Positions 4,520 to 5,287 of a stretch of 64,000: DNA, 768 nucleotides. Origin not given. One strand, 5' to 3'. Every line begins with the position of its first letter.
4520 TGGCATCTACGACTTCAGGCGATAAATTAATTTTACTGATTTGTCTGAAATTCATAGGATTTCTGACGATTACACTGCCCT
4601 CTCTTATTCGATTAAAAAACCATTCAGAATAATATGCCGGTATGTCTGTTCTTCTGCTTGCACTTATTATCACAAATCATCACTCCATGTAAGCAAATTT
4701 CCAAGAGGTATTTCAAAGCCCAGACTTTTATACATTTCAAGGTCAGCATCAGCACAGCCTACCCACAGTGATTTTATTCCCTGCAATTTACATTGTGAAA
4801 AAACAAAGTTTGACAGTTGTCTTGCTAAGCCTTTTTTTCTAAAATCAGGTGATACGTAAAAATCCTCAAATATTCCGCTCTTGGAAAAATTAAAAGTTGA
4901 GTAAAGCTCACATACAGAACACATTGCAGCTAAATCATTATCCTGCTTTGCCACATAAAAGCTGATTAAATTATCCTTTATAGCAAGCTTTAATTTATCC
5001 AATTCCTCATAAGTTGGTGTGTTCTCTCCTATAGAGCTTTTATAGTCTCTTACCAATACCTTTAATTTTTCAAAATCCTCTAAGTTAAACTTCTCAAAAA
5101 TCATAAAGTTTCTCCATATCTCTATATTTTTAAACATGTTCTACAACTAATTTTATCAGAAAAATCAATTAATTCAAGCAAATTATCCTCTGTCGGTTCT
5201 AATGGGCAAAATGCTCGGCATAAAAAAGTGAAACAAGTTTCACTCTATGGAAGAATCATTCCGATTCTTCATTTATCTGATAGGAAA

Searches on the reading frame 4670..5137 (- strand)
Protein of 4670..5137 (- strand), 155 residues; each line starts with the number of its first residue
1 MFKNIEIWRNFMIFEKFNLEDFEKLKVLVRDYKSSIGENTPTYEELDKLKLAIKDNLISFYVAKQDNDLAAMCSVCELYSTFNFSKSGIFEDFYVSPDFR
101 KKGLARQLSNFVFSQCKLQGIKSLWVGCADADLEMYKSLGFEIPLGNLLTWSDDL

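Call 3: search_protein_families(library=pfam, proteins=[window:4670-5137:-], max_evalue=1)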
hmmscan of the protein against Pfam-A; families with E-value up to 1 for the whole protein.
window:4670-5137:- (155 aa): 9 families
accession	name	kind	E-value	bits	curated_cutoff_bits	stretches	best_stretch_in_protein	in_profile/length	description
PF00583.31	Acetyltransf_1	-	2.1e-12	47.8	20.7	1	40-141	16-116/116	Acetyltransferase (GNAT) family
PF13508.13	Acetyltransf_7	-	7.4e-12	45.9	27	1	59-142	4-83/84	Acetyltransferase (GNAT) domain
PF13673.13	Acetyltransf_10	-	2.8e-08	34.2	23.6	1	44-142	8-108/128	Acetyltransferase (GNAT) domain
PF08445.16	FR47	-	0.00022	21.6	22.1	1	85-142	19-78/86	FR47-like protein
PF12746.13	GNAT_acetyltran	-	0.00071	19.7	26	1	75-142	169-235/243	GNAT acetyltransferase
PF17013.11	Acetyltransf_15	-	0.0023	17.8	35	1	92-135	77-124/210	Putative acetyl-transferase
PF13527.13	Acetyltransf_9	-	0.0047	17.4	25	1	59-143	42-126/127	Acetyltransferase (GNAT) domain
PF14542.12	Acetyltransf_CG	-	0.055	14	30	1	89-122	26-59/80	GCN5-related N-acetyl-transferase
PF13880.12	Acetyltransf_13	-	0.11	12.7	22.8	1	92-115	9-32/69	ESCO1/2 acetyl-transferase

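Call 4: search_protein_families(library=ncbifam, proteins=[window:4670-5137:-], max_evalue=1)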
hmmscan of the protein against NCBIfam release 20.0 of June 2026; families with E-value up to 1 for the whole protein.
window:4670-5137:- (155 aa): 17 families
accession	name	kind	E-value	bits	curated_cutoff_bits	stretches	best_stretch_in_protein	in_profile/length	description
NF007025.1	PRK09491.1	equivalog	0.00031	20.7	173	1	94-142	69-120/145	ribosomal protein S18-alanine N-acetyltransferase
NF053587.1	SpmdActasePaiA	equivalog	0.0009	19.1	250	1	45-141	46-147/172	spermidine/spermine N(1)-acetyltransferase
NF040501.1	resist_ArsN2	equivalog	0.00094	18.8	125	1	53-132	19-93/133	arsenic resistance N-acetyltransferase ArsN2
NF000487.1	stat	exception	0.0018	17.9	420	1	60-141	81-161/189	streptothricin N-acetyltransferase STAT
NF005840.0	PRK07757.1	equivalog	0.0027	17.7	154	1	46-142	30-119/153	N-acetyltransferase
NF043067.1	AAC_6p_group_E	equivalog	0.0028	17.5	140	1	46-134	26-114/140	aminoglycoside 6'-N-acetyltransferase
NF002959.0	PRK03624.1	equivalog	0.012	15.3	124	1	10-142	5-130/147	GNAT family acetyltransferase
TIGR03827.1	GNAT_ablB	equivalog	0.014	14.8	205.1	1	49-126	150-222/266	putative beta-lysine N-acetyltransferase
NF049945.1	TonB_dep_FCYXU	equivalog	0.015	13.9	825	1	2-84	405-485/697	TonB-dependent receptor, FCYXU motif-type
NF000360.1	sat4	exception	0.034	14.2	380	1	32-143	47-155/180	streptothricin N-acetyltransferase Sat4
NF008227.0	PRK10993.2-4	equivalog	0.055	12.6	706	1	81-155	192-263/326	omptin family outer membrane protease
NF000115.2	AAC_6p_Iad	exception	0.064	13.4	275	1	34-146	24-130/144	aminoglycoside N-acetyltransferase AAC(6')-Iad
NF003641.0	PRK05279.1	equivalog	0.069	12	344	1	53-127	329-399/441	amino-acid N-acetyltransferase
NF040504.1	resist_ArsN1b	equivalog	0.08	12.8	210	1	37-142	28-134/159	arsinothricin resistance N-acetyltransferase ArsN1 family B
TIGR01575.1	rimI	equivalog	0.11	12.7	86.4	1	57-142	31-113/132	ribosomal protein S18-alanine N-acetyltransferase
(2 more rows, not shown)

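Call 63: search_protein_families(library=padloc, proteins=[window:4670-5137:-], max_evalue=0.1)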
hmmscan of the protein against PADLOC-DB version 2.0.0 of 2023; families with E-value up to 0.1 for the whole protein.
window:4670-5137:- (155 aa): 0 families
